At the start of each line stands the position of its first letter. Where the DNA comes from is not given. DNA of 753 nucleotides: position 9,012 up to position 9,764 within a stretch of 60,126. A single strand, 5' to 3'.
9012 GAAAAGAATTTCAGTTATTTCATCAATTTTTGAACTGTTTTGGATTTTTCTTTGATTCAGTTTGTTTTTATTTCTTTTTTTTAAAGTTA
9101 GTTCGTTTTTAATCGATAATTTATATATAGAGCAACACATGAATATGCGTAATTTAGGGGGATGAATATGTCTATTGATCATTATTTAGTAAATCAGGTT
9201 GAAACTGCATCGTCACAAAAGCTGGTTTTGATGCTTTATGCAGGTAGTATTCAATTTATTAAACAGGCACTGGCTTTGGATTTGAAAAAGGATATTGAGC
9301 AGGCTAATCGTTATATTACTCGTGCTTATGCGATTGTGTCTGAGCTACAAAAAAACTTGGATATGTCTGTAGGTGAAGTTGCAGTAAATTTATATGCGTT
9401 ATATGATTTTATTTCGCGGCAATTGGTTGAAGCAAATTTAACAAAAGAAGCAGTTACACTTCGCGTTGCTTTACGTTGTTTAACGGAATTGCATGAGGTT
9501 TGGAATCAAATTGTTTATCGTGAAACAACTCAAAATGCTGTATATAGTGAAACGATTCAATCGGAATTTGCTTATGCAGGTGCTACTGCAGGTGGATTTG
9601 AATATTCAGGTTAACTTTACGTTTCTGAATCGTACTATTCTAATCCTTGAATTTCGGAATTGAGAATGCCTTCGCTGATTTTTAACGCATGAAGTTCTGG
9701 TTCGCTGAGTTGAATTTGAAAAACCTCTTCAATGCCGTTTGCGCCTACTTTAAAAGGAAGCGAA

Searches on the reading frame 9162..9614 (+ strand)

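Call 20: search_protein_families(library=pfam, proteins=[window:9162-9614:+], max_evalue=0.001)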
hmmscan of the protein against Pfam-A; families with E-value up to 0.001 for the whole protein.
window:9162-9614:+ (150 aa): 1 family
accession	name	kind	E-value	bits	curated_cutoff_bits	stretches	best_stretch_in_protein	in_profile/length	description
PF02561.19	FliS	-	2.4e-33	115.3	26.7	1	6-117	2-114/115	Flagellar protein FliS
